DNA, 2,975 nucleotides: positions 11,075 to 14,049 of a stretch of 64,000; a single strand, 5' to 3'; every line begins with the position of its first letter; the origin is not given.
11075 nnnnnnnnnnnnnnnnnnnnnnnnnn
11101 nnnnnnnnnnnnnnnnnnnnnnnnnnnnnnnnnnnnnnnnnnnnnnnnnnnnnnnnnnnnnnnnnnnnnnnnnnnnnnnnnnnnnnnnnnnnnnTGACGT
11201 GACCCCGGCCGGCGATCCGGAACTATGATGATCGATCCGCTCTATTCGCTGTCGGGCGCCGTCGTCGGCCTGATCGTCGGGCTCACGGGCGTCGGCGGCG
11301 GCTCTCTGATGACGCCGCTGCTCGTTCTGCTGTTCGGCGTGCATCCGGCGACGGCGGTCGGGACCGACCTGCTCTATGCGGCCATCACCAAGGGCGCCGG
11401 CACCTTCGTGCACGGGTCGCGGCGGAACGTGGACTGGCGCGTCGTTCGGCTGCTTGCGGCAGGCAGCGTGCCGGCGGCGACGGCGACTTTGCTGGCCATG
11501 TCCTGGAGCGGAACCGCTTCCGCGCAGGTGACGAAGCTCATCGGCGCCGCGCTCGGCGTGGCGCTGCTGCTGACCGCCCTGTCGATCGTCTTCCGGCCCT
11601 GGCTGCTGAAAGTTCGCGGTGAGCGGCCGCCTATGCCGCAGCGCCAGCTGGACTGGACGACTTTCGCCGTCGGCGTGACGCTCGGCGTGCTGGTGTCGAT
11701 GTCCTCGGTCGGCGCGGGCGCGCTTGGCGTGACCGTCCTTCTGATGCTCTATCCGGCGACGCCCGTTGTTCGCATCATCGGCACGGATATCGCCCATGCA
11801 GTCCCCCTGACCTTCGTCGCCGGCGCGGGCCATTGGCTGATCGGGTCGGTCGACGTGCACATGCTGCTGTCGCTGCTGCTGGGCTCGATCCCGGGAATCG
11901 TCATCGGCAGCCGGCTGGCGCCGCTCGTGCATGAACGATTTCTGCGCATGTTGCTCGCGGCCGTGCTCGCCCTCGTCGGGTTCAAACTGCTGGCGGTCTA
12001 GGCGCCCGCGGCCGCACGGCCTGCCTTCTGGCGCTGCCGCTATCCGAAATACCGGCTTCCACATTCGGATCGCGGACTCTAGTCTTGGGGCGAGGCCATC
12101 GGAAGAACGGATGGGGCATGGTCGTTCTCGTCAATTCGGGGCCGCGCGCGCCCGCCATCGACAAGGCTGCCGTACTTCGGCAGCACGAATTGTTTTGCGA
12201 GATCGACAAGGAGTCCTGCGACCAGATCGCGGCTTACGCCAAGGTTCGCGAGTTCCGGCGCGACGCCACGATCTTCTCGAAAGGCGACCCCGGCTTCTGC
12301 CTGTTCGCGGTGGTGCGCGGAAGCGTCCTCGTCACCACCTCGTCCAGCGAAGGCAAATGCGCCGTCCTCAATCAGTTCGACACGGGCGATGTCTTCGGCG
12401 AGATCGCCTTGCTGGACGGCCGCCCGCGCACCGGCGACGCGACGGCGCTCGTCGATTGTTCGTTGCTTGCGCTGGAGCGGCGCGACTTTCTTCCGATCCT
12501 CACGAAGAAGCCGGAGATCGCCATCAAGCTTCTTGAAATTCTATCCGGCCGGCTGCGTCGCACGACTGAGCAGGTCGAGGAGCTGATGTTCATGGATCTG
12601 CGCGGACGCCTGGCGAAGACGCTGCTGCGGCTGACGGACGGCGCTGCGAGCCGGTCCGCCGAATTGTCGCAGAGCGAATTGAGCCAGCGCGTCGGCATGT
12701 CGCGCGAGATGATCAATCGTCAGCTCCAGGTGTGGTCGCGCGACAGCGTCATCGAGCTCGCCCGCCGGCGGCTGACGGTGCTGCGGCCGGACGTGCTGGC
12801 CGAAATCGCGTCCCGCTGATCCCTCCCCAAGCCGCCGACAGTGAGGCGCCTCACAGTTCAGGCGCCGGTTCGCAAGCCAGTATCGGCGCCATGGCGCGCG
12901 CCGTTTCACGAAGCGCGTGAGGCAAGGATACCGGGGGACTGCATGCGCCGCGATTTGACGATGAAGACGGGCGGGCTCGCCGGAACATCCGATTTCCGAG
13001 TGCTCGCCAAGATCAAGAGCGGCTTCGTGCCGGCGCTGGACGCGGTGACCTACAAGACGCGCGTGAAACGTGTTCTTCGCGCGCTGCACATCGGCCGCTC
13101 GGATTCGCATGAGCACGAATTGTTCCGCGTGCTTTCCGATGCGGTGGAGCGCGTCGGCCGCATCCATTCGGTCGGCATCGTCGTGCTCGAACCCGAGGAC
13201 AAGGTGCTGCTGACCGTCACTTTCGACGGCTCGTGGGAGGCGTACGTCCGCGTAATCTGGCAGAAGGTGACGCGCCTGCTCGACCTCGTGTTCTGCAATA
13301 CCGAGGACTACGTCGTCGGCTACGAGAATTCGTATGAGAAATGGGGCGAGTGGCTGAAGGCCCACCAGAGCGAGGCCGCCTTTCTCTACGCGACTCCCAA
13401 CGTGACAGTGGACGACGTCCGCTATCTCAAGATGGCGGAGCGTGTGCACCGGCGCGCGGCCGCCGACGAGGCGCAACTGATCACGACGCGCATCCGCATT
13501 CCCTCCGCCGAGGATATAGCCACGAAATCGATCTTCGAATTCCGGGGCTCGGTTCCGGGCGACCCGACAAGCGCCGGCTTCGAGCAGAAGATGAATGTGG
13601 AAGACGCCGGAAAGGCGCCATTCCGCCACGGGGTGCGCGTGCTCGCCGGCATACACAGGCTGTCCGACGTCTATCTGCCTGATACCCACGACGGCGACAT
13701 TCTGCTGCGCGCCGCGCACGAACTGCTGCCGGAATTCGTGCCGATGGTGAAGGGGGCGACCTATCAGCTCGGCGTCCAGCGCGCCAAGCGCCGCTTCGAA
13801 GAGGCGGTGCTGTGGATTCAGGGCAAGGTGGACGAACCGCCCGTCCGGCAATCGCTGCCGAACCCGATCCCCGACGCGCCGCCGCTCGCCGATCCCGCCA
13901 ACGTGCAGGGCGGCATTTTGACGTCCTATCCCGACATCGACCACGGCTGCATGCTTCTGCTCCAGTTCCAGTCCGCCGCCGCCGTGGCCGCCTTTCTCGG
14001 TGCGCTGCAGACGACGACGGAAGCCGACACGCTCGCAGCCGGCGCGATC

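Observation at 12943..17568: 1541-aa single-polypeptide fusion of an unknown module, a DyP heme peroxidase, a P450-like module and an SGNH lipase/esterase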

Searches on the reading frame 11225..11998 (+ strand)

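Call 21: search_protein_families(library=pfam, proteins=[window:11225-11998:+], max_evalue=0.01)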
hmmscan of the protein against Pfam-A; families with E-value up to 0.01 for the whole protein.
window:11225-11998:+ (258 aa): 1 family
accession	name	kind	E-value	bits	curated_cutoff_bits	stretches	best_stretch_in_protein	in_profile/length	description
PF01925.25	TauE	-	5.1e-44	151.2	32.6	1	9-255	3-237/237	Sulfite exporter TauE/SafE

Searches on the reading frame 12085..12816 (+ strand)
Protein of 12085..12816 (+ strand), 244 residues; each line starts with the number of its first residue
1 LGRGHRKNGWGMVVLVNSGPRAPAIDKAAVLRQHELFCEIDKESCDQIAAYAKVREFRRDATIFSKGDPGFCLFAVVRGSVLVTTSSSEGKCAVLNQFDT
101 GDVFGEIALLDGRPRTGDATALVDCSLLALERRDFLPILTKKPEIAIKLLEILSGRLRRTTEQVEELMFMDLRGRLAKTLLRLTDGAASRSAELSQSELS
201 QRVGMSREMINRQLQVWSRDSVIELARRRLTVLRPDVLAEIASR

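Call 19: search_protein_families(library=pfam, proteins=[window:12085-12816:+], max_evalue=0.001)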
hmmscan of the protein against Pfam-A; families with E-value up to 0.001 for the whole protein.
window:12085-12816:+ (244 aa): 2 families
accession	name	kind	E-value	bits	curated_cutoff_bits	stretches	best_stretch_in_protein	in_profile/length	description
PF00027.35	cNMP_binding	-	1.5e-20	73.3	27.5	1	55-140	2-87/89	Cyclic nucleotide-binding domain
PF13545.12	HTH_Crp_2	-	7.8e-12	45.4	27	1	174-241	1-70/70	Crp-like helix-turn-helix domain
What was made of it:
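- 12085..12819 (+): Crp/Fnr-family transcription factor (cNMP-binding domain plus Crp-type HTH), directly upstream on the same strand. The true start codon is uncertain. Pfam cNMP_binding E 1.5e-20 and HTH_Crp_2 E 7.8e-12 (call 19).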

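Call 36: search_protein_families(library=padloc, proteins=[window:12085-12816:+], max_evalue=0.01)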
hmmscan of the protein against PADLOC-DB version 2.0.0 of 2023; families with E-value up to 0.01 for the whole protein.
window:12085-12816:+ (244 aa): 4 families
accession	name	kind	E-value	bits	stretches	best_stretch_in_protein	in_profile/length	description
PDLC02371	PycTIR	-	1.5e-09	35.7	1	30-165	16-146/288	-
PDLC00731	Effector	-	3.2e-08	30.9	1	40-164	28-148/306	TIR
PDLC00732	Effector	-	1.7e-06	25.2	1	31-165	16-145/301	TIR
PDLC00734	PycC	-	6.3e-05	20.2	1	37-200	18-182/374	Pycsar cyclase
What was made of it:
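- On Pycsar-type defence system: The cNMP-binding domain belongs to a Crp-type transcription factor, not to an effector (call 36).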

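Call 49: search_protein_families(library=ncbifam, proteins=[window:12085-12816:+], max_evalue=0.001)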
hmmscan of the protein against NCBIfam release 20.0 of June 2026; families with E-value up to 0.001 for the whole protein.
window:12085-12816:+ (244 aa): 13 families
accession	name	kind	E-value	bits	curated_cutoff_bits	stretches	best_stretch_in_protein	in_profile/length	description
NF008732.0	PRK11753.1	equivalog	6.8e-27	94.3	266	1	42-226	13-204/214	cAMP-activated global transcriptional regulator CRP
NF050806.1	TransRegFixKCaul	equivalog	1.7e-11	43.8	300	1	48-234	19-205/215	transcriptional regulator FixK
NF006901.0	PRK09392.1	equivalog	5.4e-11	42.3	211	1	29-242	7-221/236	transcriptional activator FtrB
TIGR03697.1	NtcA_cyano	equivalog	5.6e-11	42.6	244.95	1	62-239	3-189/193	global nitrogen regulator NtcA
NF007707.0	PRK10402.1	subfamily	3.7e-10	39.8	180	1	46-185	25-164/226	transcriptional regulator YeiL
NF010499.0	PRK13918.1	equivalog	7.9e-09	35.3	274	1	57-242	17-201/205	CRP/FNR family transcriptional regulator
NF041163.2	encap_f2b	equivalog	8.8e-09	35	400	1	11-163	55-207/450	family 2B encapsulin nanocompartment shell protein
NF045989.1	TransRegFnrLRhodb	equivalog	1.2e-07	31.2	300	1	32-232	16-225/245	transcriptional regulator FnrL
NF052518.1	TransRegLdrP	equivalog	1.3e-07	31.8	300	1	55-234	2-180/195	transcriptional regulator LdrP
NF058543.1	ActPatMycb56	equivalog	5e-06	25.6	460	1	35-158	2-123/317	acetyltransferase Pat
NF053664.1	TransRegPtrACyano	equivalog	1e-05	25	300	1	73-167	30-117/196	Crp/Fnr family transcriptional regulator PtrA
TIGR03896.1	cyc_nuc_ocin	subfamily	2.4e-05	23.8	161.05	1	48-166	4-130/317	bacteriocin-type transport-associated protein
NF008365.0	PRK11161.1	subfamily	4.9e-05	22.7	228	1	53-243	48-244/250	fumarate/nitrate reduction transcriptional regulator Fnr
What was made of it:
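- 12085..12819 (+): The best NCBIfam match is CRP, E 6.8e-27, below cut-off (call 49).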

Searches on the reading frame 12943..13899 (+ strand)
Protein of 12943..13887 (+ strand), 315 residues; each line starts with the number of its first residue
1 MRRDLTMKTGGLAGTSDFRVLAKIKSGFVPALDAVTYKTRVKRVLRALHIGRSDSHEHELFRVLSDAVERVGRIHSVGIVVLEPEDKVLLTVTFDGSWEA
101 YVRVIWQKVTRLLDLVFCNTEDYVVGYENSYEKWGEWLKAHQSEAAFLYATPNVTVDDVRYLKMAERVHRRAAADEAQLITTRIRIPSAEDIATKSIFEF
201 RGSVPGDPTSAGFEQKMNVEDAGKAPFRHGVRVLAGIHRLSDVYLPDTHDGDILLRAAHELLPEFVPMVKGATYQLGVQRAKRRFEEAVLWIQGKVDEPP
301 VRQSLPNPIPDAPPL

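Call 9: search_protein_families(library=pfam, proteins=[window:12943-13887:+], max_evalue=10)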
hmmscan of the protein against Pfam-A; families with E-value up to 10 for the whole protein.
window:12943-13887:+ (315 aa): 0 families

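Call 30: predict_structure(alignment_id=A2)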
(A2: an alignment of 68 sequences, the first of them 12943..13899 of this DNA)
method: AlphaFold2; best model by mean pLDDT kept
length: 319 residues; sequences in the alignment: 68
mean_pLDDT: 73.9   pTM: 0.71
mean pLDDT of the five models: 73.9, 72.9, 72.1, 69.8, 69.2
residues with pLDDT >= 90: 25; 70-90: 198; 50-70: 59; < 50: 37
segments of 3 or more residues with pLDDT < 50: 1-12, 52-71, 148-151
pLDDT, mean of each block of 10 residues (from residue 1): 38 64 74 60 65 41 41 64 82 68 75 84 89 88 62 65 84 76 77 80 76 78 85 84 75 87 87 90 93 88 74 70
secondary structure, 60 per line:
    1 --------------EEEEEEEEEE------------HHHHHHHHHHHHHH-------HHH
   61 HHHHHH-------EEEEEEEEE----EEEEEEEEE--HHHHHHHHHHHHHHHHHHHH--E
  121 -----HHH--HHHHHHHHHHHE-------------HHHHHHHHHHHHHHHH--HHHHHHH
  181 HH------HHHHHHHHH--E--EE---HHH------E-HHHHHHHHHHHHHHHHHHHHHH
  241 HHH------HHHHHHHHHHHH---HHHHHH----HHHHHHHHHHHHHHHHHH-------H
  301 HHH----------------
elements in order: E15-24 H37-50 H58-66 E74-82 E87-95 H98-117 H131-141 H156-171 H174-182 H189-197 H219-243 H250-261 H265-270 H275-292 H300-303
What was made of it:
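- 12943..13878 (+): Module 1 (aa 1-312): a family-specific N-terminal domain of unknown function, with a ferredoxin-like beta-alpha-beta-beta-alpha unit followed by a helical bundle and many invariant Arg/Asp residues. AF2 pLDDT 73.9, pTM 0.71 (call 30).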

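Call 33: fold_search(model_id=the predicted structure, library=pdb)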
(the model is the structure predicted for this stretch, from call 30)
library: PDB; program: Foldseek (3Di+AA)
matches with E <= 10: 911; with E <= 0.001: 0
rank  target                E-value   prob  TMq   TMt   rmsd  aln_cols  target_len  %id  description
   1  1hw9_D                1.1e-01  0.90  0.20  0.17   5.3       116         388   10  COMPLEX OF THE CATALYTIC PORTION OF HUMAN HMG-COA REDUCTASE WITH SIMVASTATIN (released 2001-05-11)
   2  1hw8_D                1.1e-01  0.89  0.20  0.18   5.3       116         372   10  COMPLEX OF THE CATALYTIC PORTION OF HUMAN HMG-COA REDUCTASE WITH COMPACTIN (ALSO KNOWN AS MEVASTATIN) (released 2001-05-11)
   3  1dqa_B                1.1e-01  0.89  0.20  0.16   5.4       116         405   10  COMPLEX OF THE CATALYTIC PORTION OF HUMAN HMG-COA REDUCTASE WITH HMG, COA, AND NADP+ (released 2000-03-08)
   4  1hw8_A                1.2e-01  0.89  0.20  0.16   5.3       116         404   10  COMPLEX OF THE CATALYTIC PORTION OF HUMAN HMG-COA REDUCTASE WITH COMPACTIN (ALSO KNOWN AS MEVASTATIN) (released 2001-05-11)
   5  1hwi_D                1.4e-01  0.87  0.20  0.17   5.3       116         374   10  COMPLEX OF THE CATALYTIC PORTION OF HUMAN HMG-COA REDUCTASE WITH FLUVASTATIN (released 2001-05-11)
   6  7byu_A                1.4e-01  0.41  0.15  0.35   9.3       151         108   11  Crystal structure of Acidovorax avenae L-fucose mutarotase (apo form) (released 2020-05-27)
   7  1hwj_D                1.4e-01  0.85  0.20  0.17   5.3       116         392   10  COMPLEX OF THE CATALYTIC PORTION OF HUMAN HMG-COA REDUCTASE WITH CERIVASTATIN (released 2001-05-11)
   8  1dqa_D                1.4e-01  0.85  0.20  0.17   5.4       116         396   10  COMPLEX OF THE CATALYTIC PORTION OF HUMAN HMG-COA REDUCTASE WITH HMG, COA, AND NADP+ (released 2000-03-08)
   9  1hwk_D                1.5e-01  0.85  0.20  0.17   5.3       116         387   10  COMPLEX OF THE CATALYTIC PORTION OF HUMAN HMG-COA REDUCTASE WITH ATORVASTATIN (released 2001-05-11)
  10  1hw8_B                1.6e-01  0.84  0.20  0.16   5.3       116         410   10  COMPLEX OF THE CATALYTIC PORTION OF HUMAN HMG-COA REDUCTASE WITH COMPACTIN (ALSO KNOWN AS MEVASTATIN) (released 2001-05-11)
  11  2q6c_B                1.6e-01  0.72  0.21  0.17   9.7       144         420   10  Design and synthesis of novel, conformationally restricted HMG-COA reductase inhibitors (released 2007-07-17)
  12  1hw8_C                1.7e-01  0.84  0.20  0.18   5.3       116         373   10  COMPLEX OF THE CATALYTIC PORTION OF HUMAN HMG-COA REDUCTASE WITH COMPACTIN (ALSO KNOWN AS MEVASTATIN) (released 2001-05-11)
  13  2q1l_D                1.7e-01  0.69  0.21  0.17   9.9       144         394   10  Design and Synthesis of Pyrrole-based, Hepatoselective HMG-CoA Reductase Inhibitors (released 2007-07-17)
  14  3go9                  1.7e-01  0.38  0.20  0.16  16.9       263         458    9  Predicted insulinase family protease from Yersinia pestis (released 2009-04-07)
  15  1hwi_B                1.7e-01  0.82  0.20  0.17   5.4       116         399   10  COMPLEX OF THE CATALYTIC PORTION OF HUMAN HMG-COA REDUCTASE WITH FLUVASTATIN (released 2001-05-11)
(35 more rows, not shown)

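Call 45: search_solved_structures(query=A4, max_evalue=10, show_alignments=2)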
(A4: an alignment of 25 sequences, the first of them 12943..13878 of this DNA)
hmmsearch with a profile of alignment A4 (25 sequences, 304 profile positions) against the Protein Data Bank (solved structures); distinct sequences matched with E-value up to 10: 3.
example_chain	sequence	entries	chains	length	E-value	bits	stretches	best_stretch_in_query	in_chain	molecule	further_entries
1fxk_B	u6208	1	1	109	0.24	14.2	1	205-293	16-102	PREFOLDIN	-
1fxk_A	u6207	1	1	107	0.33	13.7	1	204-293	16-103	PREFOLDIN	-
3t95_A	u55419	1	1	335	1.6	11.5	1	137-173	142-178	Autoinducer 2-binding protein lsrB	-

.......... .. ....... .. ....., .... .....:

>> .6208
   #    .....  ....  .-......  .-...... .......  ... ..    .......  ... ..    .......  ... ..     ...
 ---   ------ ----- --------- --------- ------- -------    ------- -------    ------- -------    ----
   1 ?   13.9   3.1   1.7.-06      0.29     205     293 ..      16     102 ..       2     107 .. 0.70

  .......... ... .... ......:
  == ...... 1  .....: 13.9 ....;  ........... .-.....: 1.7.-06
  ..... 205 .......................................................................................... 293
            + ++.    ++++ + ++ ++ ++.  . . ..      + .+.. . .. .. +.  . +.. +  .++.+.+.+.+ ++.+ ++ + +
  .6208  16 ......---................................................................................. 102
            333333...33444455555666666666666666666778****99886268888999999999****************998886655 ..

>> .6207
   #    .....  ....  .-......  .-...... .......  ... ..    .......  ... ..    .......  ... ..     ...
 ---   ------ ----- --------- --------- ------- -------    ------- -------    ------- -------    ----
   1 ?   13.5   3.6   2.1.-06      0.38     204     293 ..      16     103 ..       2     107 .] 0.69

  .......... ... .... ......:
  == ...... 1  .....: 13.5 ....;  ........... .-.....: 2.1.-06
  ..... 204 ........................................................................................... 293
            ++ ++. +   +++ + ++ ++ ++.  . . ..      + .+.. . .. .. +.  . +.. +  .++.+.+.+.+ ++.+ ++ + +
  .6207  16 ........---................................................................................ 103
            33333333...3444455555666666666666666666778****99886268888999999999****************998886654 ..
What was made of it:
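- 12943..13878 (+): The profile against PDB finds nothing (call 45).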
